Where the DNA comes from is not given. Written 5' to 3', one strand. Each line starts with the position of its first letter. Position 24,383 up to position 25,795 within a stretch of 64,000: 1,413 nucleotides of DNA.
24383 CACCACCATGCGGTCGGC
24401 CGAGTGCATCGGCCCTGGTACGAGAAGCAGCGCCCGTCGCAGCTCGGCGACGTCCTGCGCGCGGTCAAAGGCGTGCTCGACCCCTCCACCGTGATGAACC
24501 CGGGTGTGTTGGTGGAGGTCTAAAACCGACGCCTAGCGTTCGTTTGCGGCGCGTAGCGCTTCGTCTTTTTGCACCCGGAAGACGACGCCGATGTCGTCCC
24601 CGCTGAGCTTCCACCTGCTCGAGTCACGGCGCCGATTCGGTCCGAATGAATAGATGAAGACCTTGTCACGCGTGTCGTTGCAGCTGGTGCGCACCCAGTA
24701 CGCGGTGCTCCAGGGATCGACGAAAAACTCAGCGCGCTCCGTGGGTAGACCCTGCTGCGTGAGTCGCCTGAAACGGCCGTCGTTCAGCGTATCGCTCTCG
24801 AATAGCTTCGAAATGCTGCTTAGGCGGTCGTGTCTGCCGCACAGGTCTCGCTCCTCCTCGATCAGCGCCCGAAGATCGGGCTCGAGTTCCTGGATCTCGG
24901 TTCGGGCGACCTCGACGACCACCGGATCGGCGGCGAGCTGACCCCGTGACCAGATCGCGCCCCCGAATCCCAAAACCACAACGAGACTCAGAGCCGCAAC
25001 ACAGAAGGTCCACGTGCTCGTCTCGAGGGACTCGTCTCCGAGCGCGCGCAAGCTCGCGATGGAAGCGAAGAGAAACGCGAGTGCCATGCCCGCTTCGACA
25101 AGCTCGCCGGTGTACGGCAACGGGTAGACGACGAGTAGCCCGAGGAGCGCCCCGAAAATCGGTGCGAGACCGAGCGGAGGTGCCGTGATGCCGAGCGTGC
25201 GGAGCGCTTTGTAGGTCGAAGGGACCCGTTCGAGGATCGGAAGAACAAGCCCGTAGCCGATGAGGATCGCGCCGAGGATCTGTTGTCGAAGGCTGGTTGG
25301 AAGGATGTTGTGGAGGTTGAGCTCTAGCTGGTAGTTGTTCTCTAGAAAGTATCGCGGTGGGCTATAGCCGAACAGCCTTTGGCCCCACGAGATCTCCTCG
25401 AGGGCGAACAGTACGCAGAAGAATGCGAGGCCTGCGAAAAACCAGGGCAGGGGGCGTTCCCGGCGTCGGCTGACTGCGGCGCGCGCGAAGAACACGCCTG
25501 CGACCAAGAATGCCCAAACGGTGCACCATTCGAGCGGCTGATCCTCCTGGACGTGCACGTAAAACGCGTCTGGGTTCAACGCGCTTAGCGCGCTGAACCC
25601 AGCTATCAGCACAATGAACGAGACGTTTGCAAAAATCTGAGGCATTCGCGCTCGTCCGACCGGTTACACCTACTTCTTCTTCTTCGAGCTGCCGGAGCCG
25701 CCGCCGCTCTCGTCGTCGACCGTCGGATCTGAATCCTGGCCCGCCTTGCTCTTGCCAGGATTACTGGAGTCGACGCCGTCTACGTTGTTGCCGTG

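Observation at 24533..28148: Four-gene cluster: pseudokinase, prepilin-like protein, secreted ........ repeat protein, and GspG-like-tailed membrane protein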

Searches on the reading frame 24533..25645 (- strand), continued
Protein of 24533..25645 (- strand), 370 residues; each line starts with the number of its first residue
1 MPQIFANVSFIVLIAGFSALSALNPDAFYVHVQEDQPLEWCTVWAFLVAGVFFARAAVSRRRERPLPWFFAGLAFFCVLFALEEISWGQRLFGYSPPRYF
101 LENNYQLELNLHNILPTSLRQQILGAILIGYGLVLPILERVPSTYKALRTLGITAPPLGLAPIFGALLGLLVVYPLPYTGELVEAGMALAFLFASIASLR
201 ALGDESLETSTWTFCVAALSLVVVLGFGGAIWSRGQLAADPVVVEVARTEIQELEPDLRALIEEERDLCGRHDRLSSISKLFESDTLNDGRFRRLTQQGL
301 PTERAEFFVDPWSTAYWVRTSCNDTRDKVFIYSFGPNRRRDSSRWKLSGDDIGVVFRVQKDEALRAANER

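Call 77: search_protein_families(library=pfam, alignment_id=A1, max_evalue=1)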
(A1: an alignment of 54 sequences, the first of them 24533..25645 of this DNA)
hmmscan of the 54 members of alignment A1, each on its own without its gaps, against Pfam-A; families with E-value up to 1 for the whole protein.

A. member 1, window:24533-25645:- (370 aa): 3 families
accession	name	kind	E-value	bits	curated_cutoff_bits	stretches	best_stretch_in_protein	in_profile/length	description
PF04238.17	DUF420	-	0.17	12.6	30.5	1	43-130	12-97/130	Protein of unknown function (DUF420)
PF04657.19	DMT_YdcZ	-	0.2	12.4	24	1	185-232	9-56/140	Putative inner membrane exporter, YdcZ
PF13567.11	DUF4131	-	0.53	10.4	31.6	1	41-81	5-45/165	Domain of unknown function (DUF4131)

B. families by the number of members that match (of 54 scanned): 54 families (the first 25 are shown)
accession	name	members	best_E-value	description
PF13567.11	DUF4131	13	0.00036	Domain of unknown function (DUF4131)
PF03203.19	MerC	10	0.0088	MerC mercury resistance protein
PF24838.2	8xMP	7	0.0062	Octameric membrane protein family (8xMP)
PF00892.27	EamA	5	0.0094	EamA-like transporter family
PF04018.18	VCA0040-like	3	0.0093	Undecaprenyl phosphate translocase-like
PF04103.21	CD20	3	0.022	CD20-like family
PF13886.12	TM7S3_TM198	3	0.033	TM7S3/TM198-like domain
PF09678.15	Caa3_CtaG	2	0.017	Cytochrome c oxidase caa3 assembly factor (Caa3_CtaG)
PF24709.1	DUF7670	2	0.028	Domain of unknown function (DUF7670)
PF00689.26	Cation_ATPase_C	2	0.038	Cation transporting ATPase, C-terminus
PF01027.25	Bax1-I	2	0.047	Inhibitor of apoptosis-promoting Bax1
PF24661.1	DUF7649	2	0.062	Domain of unknown function (DUF7649)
PF17158.10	MASE4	2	0.075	Membrane-associated sensor, integral membrane domain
PF07695.17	7TMR-DISM_7TM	2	0.088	7TM diverse intracellular signalling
PF20134.4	DUF6524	2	0.23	Family of unknown function (DUF6524)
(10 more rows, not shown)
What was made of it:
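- Tried and rejected: DUF4131 (ComEC N-terminus) hits in 13 of 54 G4 members (call 77).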

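Call 81: find_related_loci(query=A1, collection=metagenome_contigs, flank=4000)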
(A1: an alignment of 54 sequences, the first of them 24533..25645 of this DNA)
Query A1 (370 aa) in metagenome_contigs; peptide patterns used: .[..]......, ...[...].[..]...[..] (x = any residue, [..] = any of these).
600 stretches matched a pattern (row limit reached: there are more); 502 encode a relative of the query (tblastn E <= 1e-3); the best 80 are kept; 80 distinct loci.
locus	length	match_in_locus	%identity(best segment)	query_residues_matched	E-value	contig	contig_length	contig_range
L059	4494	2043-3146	82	1-368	0e+0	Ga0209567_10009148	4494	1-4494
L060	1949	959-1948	81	1-330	7e-179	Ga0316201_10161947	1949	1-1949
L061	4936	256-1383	65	1-370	2e-167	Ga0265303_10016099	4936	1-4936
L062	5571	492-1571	65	3-362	7e-164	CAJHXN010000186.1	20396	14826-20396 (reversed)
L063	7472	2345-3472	64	1-370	8e-162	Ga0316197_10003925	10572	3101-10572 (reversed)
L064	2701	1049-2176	63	1-370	1e-170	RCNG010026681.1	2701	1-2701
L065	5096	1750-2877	66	1-370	1e-161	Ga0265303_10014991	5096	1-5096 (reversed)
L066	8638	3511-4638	64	1-370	2e-156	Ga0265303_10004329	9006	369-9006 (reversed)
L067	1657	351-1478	66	1-370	1e-164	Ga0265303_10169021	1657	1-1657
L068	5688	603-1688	61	1-362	1e-150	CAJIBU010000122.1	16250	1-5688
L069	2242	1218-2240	65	1-335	1e-157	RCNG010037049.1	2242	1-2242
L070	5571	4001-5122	64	3-370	2e-145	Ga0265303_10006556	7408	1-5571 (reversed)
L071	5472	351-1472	64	3-370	8e-146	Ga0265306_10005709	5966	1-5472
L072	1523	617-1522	65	1-296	2e-124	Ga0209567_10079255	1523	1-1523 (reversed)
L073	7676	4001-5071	45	4-353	8e-94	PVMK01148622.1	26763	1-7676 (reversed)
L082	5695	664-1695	45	17-353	9e-90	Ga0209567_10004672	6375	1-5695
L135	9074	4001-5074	43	4-354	2e-81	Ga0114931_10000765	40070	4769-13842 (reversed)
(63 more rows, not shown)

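Call 87: search_protein_families(library=ncbifam, proteins=[L082:607-1725:+], max_evalue=10)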
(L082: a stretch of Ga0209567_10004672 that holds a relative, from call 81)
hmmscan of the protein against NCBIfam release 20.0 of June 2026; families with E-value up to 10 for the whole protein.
L082:607-1725:+ (373 aa): 0 families

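Call 99: search_protein_families(library=pfam, proteins=[L135:36-662:+, L135:739-1443:-, L135:1485-2702:+, L135:2702-3142:+, L135:3228-3920:+, L135:3950-5098:+, L135:5098-6315:-, L135:5889-7487:-, L135:7414-8856:-], max_evalue=0.001)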
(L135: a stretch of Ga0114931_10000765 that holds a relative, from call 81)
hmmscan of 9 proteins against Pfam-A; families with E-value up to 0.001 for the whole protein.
L135:36-662:+ (209 aa): 0 families

L135:739-1443:- (234 aa): 0 families

L135:1485-2702:+ (406 aa): 0 families

L135:2702-3142:+ (147 aa): 1 family
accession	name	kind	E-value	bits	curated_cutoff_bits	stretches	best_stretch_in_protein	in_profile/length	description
PF07963.17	N_methyl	-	5.4e-06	26.2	21.2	1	24-47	2-25/27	Prokaryotic N-terminal methylation motif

L135:3228-3920:+ (231 aa): 0 families

L135:3950-5098:+ (383 aa): 0 families

L135:5098-6315:- (405 aa): 10 families
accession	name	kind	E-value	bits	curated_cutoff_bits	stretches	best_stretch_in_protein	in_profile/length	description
PF01058.29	Oxidored_q6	-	1.3e-28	99.7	27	1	275-385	1-127/128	NADH ubiquinone oxidoreductase, 20 Kd subunit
PF00037.32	Fer4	-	1.1e-08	35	21.1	1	205-225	4-24/24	4Fe-4S binding domain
PF12838.12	Fer4_7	-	1.3e-08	35.6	27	1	184-223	4-52/52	4Fe-4S dicluster domain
PF13484.11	Fer4_16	-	1.6e-07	32.5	30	1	209-230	2-22/66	4Fe-4S double cluster binding domain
PF13237.11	Fer4_10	-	2.7e-06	27.6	25.5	1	175-220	3-53/53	4Fe-4S dicluster domain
PF13187.11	Fer4_9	-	3.5e-06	27.4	27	1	184-224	4-52/52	4Fe-4S dicluster domain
PF25160.1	LdpA_Fe-S-bd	-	1.4e-05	25.2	27.6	1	185-226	6-45/49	LdpA Fe-S cluster-binding domain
PF12837.12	Fer4_6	-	5.8e-05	23.3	25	0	174-197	2-24/24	4Fe-4S binding domain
PF14697.11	Fer4_21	-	0.00025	21.5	35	0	207-236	6-38/59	4Fe-4S dicluster domain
PF13183.11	Fer4_8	-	0.00044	21.2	27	0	207-279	3-58/68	4Fe-4S dicluster domain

L135:5889-7487:- (532 aa): 2 families
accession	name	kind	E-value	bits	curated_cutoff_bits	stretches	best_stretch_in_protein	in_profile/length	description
PF00346.24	Complex1_49kDa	-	2.8e-30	105.8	24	1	295-460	7-172/271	Respiratory-chain NADH dehydrogenase, 49 Kd subunit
PF00329.25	Complex1_30kDa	-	1.8e-05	25.7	22.5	1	87-148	42-105/124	Respiratory-chain NADH dehydrogenase, 30 Kd subunit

L135:7414-8856:- (480 aa): 1 family
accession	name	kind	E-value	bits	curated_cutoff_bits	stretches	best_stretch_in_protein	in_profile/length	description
PF00361.26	Proton_antipo_M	-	1.7e-49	169.1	21.5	1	115-409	1-290/294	NADH:quinone oxidoreductase/Mrp antiporter, TM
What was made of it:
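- Closest known: Type IVa pilins and minor pilins. Same: The L135 orthologue passes the Pfam N_methyl threshold and has Glu at +5 (call 99).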

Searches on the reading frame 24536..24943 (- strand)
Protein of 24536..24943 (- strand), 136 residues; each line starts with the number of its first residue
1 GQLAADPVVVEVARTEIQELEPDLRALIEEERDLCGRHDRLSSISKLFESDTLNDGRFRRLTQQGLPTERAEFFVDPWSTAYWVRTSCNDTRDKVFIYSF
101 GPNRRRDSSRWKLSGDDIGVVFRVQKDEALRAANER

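Call 7: search_protein_families(library=pfam, proteins=[window:24536-24943:-], max_evalue=10)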
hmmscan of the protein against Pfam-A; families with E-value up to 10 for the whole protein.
seq(136 aa): 1 family
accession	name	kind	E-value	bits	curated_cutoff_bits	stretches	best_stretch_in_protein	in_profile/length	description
PF22430.1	Aa-Ago_N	-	0.13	12.4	26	1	51-72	15-36/70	Ago, N-terminal domain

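Call 8: search_solved_structures(query=window:24536-24943:-, max_evalue=10, show_alignments=3)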
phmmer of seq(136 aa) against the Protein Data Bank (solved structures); distinct sequences matched with E-value up to 10: 2.
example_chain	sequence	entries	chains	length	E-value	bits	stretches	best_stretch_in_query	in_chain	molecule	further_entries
5cj1_A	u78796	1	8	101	0.61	13.4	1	5-53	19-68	Gp7-MYH7-(1526-1571) chimera protein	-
5l75_G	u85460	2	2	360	1.2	12.4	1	67-115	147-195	FIG000906: Predicted Permease | LPS export ABC transporter permease LptG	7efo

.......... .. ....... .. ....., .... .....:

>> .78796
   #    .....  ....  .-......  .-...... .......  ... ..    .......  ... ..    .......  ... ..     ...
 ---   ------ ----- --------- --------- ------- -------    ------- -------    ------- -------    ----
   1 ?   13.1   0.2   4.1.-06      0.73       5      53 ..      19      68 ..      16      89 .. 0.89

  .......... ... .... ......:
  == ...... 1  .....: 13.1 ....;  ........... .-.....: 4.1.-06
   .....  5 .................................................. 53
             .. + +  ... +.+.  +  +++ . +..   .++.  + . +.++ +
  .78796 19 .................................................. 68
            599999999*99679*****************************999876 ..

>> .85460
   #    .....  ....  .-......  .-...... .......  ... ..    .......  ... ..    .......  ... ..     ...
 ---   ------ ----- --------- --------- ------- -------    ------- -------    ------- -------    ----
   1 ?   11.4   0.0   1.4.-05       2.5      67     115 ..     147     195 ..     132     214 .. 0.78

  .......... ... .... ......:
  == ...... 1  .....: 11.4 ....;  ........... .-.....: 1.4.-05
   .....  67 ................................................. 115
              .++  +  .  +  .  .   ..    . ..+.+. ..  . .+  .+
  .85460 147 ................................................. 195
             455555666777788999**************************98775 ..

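Call 39: search_solved_structures(query=A3, max_evalue=10, show_alignments=5)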
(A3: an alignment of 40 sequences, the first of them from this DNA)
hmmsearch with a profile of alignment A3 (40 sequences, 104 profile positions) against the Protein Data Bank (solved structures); distinct sequences matched with E-value up to 10: 0.
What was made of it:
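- On GspG/PulG pseudopilin globular domain (PF08334) for the G4 tail: The family profile finds no PDB GspG chain at E up to 10 (call 39).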

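Call 40: search_protein_families(library=pfam, alignment_id=A3, max_evalue=10)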
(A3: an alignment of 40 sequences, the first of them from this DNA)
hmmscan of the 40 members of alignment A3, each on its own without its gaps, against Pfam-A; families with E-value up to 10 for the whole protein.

A. member 1, seq(109 aa): 2 families
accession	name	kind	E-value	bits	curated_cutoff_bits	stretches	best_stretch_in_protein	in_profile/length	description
PF22430.1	Aa-Ago_N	-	0.077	13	26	1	24-45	15-36/70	Ago, N-terminal domain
PF23473.1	LysM3_LYK4_5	-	0.18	12.3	29.3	1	10-25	9-24/48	LYK4/5 LysM3 domain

B. families by the number of members that match (of 40 scanned): 9 families
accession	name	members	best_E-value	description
PF08334.16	T2SSG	3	0.09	Type II secretion system (T2SS), protein G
PF17710.6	DUF5555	2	0.067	Family of unknown function (DUF5555)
PF21672.2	COMM_HN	1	0.053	COMMD2-7/10, HN domain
PF06307.17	Herpes_IR6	1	0.072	Herpesvirus IR6 protein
PF22430.1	Aa-Ago_N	1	0.077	Ago, N-terminal domain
PF02055.22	Glyco_hydro_30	1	0.12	Glycosyl hydrolase family 30 TIM-barrel domain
PF01023.25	S_100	1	0.12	S-100/ICaBP type calcium binding domain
PF15519.11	RBM39linker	1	0.16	linker between RRM2 and RRM3 domains in RBM39 protein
PF23473.1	LysM3_LYK4_5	1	0.18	LYK4/5 LysM3 domain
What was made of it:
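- On GspG/PulG pseudopilin globular domain (PF08334) for the G4 tail: 3 of 40 family members hit T2SSG, with a best E of 0.09 (call 40).
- Closest known: GspG/PulG major pseudopilin. Different: It falls below every sequence-profile threshold (calls 7, 39, 40).
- Checked: Pfam and PDB searches do not confirm it (calls 7, 8, 39, 40).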

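Call 50: search_protein_representatives(alignment_id=A3)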
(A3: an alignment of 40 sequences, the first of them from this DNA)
Query: 40 sequences, 104 profile positions. Proteins with E-value up to 0.001 (for the whole library): 368; up to 1e-10: 196; up to 1e-30: 54. The best 150 are listed.
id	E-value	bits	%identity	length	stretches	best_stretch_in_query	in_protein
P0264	2.0e-41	156.3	-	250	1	4-100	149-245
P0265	9.1e-41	154.2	-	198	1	3-100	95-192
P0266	9.5e-41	154.2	-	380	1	3-100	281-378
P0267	6.1e-40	151.6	-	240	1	4-99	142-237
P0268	4.6e-39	148.7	-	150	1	3-99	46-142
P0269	4.7e-39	148.7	-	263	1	4-100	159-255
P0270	2.7e-38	146.3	-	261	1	4-97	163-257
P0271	4.2e-38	145.6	-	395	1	3-99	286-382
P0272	6.4e-38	145.1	-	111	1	3-99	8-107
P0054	1.9e-37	143.5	-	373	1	3-101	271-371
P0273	2.3e-37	143.3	-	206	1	4-103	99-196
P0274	3.1e-37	142.9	-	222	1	5-101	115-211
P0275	3.3e-37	142.8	-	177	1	3-99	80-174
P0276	5.7e-37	142.0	-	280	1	4-100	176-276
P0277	6.7e-37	141.8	-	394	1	5-100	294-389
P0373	5.2e-22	94.0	-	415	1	4-101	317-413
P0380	2.8e-20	88.4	-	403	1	5-97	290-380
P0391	6.0e-17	77.7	-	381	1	9-97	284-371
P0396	5.1e-15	71.5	-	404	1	9-99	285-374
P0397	7.6e-15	70.9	-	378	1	10-99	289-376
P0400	2.6e-14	69.2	-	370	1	7-96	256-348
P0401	2.9e-14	69.0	-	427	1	8-98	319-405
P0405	2.4e-13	66.1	-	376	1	3-93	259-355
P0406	2.9e-13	65.8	-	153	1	10-95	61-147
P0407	3.1e-13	65.7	-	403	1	5-98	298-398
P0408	4.7e-13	65.2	-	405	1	6-98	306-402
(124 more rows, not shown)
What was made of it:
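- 24533..25645 (-): G4: 7-TM membrane protein of 370 aa with a periplasmic C-terminal alpha/beta domain (aa about 239-370). That domain carries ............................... The family has at least 368 clusters at 50% identity (call 50).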

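Call 76: find_encoding_contigs(protein=P0406, flank=6000, max_places=2)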
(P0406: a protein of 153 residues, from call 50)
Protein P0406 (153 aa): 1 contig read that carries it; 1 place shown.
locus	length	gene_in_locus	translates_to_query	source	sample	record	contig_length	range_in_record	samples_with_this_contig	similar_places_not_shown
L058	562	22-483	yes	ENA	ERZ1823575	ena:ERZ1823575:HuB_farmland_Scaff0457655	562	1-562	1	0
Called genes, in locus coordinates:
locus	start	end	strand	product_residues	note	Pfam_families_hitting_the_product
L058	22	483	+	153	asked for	-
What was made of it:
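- Tried and rejected: The one traced sits on a 562-bp contig and is probably a fragment (call 76).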

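Call 97: list_cluster_members(proteins=[P0396, P0397, P0400, P0401, P0405, P0407, P0408, P0391, P0380, P0373])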
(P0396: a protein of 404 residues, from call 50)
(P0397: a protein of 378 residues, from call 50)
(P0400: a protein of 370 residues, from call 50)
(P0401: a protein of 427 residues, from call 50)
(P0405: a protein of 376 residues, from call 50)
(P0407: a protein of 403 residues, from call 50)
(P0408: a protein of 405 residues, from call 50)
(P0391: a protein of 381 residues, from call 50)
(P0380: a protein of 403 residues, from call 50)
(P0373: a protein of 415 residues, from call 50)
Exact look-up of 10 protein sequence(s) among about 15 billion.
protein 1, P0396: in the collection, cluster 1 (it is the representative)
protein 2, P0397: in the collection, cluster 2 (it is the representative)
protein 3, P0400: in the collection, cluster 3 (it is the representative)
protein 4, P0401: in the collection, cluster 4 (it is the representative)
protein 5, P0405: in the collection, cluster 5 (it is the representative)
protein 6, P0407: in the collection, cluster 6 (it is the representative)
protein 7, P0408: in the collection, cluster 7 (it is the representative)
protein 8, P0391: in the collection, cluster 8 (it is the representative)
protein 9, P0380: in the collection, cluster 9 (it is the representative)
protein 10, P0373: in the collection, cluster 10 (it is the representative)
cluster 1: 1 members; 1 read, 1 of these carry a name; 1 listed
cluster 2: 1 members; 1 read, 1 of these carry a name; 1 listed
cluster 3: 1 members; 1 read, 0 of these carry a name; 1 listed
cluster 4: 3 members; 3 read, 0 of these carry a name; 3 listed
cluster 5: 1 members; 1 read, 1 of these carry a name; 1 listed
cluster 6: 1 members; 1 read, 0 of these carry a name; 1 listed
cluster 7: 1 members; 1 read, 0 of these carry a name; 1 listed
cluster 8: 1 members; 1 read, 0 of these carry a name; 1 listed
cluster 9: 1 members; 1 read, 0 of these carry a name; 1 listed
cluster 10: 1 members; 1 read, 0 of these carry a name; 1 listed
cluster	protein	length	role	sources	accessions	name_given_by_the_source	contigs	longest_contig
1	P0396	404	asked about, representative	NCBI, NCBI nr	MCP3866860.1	MAG: hypothetical protein GY703_01950 [Gammaproteobacteria bacterium] | hypothetical protein [Gammaproteobacteria bacterium]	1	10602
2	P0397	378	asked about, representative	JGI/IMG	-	hypothetical protein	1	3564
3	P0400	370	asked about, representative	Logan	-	-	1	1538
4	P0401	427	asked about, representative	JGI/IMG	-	-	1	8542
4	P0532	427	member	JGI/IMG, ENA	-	-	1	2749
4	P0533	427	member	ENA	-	-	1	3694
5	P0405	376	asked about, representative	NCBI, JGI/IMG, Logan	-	hypothetical protein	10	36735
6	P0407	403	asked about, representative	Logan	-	-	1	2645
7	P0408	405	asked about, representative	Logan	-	-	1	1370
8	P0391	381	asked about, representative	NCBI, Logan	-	-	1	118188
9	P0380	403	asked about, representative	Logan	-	-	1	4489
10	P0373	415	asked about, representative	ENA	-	-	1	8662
